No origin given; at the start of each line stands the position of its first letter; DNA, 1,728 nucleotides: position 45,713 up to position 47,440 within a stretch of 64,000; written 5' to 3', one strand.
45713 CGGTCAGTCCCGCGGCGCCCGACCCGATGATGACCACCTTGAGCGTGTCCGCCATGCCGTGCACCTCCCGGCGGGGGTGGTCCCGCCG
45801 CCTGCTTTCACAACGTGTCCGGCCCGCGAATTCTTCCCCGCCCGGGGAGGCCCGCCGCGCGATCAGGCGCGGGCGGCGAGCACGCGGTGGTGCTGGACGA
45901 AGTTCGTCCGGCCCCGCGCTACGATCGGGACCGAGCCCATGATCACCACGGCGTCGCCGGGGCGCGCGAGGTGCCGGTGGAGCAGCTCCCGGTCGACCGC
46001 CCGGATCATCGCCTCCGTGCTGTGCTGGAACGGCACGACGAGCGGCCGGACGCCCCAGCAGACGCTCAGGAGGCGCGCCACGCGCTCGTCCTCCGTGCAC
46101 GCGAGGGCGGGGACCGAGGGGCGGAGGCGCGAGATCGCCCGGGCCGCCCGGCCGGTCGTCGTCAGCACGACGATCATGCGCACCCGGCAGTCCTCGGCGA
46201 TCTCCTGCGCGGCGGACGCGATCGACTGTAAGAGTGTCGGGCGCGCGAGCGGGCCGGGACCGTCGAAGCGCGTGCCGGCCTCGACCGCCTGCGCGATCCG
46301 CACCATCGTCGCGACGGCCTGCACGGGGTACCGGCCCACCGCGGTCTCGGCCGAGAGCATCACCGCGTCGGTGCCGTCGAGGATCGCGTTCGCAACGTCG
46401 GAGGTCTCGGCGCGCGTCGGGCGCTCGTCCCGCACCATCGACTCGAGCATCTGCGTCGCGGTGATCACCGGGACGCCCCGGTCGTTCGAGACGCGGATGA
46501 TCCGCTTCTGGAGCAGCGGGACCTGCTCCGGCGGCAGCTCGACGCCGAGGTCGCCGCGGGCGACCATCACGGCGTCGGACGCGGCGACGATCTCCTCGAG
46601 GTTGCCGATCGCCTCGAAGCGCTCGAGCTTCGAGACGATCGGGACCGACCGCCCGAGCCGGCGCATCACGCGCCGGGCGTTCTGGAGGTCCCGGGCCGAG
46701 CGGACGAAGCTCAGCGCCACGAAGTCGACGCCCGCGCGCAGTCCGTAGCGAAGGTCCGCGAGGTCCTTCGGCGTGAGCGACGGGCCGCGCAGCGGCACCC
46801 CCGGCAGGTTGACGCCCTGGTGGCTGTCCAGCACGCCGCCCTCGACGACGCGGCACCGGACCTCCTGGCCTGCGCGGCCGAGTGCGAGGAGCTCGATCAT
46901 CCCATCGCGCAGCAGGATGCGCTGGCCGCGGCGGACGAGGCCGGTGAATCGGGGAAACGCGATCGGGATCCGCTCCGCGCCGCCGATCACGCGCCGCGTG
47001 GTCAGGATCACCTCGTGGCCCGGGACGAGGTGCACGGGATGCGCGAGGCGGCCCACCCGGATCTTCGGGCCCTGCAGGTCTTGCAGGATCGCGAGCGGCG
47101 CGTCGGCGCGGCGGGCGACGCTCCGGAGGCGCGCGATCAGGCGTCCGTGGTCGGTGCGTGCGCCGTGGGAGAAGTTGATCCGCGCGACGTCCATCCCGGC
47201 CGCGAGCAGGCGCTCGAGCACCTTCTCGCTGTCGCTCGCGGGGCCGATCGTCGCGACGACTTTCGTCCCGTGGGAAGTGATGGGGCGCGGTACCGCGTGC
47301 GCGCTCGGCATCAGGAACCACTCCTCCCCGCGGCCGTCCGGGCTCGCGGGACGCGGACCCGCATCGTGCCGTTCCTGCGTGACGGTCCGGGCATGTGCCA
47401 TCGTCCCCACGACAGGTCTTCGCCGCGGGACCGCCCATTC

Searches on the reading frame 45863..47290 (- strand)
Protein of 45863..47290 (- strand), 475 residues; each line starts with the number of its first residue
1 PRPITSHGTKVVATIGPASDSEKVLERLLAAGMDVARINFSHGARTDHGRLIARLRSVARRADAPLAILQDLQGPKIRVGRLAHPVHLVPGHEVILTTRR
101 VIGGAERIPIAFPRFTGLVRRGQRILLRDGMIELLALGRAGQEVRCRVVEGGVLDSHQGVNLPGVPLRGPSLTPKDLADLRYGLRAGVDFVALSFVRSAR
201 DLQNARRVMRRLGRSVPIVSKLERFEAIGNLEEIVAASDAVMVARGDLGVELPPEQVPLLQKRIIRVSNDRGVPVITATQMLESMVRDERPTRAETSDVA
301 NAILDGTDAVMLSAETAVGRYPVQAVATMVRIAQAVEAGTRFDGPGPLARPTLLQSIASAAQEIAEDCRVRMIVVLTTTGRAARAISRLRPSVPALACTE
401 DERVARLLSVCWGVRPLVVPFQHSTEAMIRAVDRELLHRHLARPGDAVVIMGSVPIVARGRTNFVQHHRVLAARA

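Call 57: find_homologous_proteins(query=window:45863-47290:-, max_evalue=1e-30)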
Query window:45863-47290:- (475 aa): 8000 proteins with E <= 1e-30 among 8000 candidates; the best 120 are listed.
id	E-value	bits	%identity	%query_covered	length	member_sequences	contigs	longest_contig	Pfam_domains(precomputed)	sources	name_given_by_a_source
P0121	2.4e-298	1007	100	100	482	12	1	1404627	PF00224.28,PF02887.22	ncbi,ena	-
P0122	2.3e-243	826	82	100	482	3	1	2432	PF00224.28,PF02887.22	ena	-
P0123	6.5e-222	755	77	100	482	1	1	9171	PF00224.28,PF02887.22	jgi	jgi:pyruvate kinase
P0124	4.1e-213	726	74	100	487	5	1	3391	PF00224.28,PF02887.22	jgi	jgi:pyruvate kinase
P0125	8.0e-204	696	72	98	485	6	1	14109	PF00224.28,PF02887.22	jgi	-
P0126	1.8e-198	678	71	97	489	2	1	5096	PF00224.28,PF02887.22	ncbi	-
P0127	1.7e-197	675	72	97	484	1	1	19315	PF00224.28,PF02887.22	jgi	jgi:pyruvate kinase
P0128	1.1e-196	672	70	97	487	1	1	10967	PF00224.28,PF02887.22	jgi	jgi:pyruvate kinase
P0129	2.8e-196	671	70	97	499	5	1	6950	PF00224.28,PF02887.22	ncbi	-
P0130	4.6e-196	670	69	98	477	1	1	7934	PF00224.28,PF02887.22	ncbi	-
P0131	8.6e-196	669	68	99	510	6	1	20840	PF00224.28,PF02887.22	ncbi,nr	ncbi:MAG TPA: pyruvate kinase [bacterium]|nr:pyruvate kinase [bacterium]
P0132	2.9e-195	667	70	97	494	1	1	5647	PF00224.28,PF02887.22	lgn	-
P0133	5.8e-195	666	70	97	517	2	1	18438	PF00224.28,PF02887.22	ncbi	-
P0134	1.3e-194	665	69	99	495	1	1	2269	PF00224.28,PF02887.22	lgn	-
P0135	1.7e-194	665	69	97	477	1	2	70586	PF00224.28,PF02887.22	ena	-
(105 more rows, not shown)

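Call 58: find_encoding_contigs(protein=P0121, flank=1000, max_places=2)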
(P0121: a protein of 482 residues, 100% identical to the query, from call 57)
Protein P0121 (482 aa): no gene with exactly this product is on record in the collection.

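Call 59: list_cluster_members(proteins=[P0121, P0001])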
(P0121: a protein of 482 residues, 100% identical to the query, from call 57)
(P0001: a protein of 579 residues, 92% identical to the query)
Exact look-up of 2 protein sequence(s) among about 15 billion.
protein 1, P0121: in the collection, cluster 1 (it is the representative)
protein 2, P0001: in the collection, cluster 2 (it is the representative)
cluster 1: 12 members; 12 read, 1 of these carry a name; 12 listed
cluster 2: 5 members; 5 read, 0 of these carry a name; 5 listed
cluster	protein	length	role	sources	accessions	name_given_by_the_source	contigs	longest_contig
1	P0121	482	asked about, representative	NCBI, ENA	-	-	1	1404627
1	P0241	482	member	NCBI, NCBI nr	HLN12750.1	MAG TPA: pyruvate kinase [bacterium] | pyruvate kinase [bacterium]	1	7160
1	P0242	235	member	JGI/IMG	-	-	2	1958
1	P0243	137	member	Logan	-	-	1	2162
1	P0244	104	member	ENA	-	-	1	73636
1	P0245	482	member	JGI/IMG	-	-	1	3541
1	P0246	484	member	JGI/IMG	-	-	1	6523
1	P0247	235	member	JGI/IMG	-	-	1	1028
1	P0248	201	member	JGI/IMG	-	-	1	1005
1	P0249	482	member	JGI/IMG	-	-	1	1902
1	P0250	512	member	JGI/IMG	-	-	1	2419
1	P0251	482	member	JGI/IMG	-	-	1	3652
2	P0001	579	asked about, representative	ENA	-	-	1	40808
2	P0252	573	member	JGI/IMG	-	-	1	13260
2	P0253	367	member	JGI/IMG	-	-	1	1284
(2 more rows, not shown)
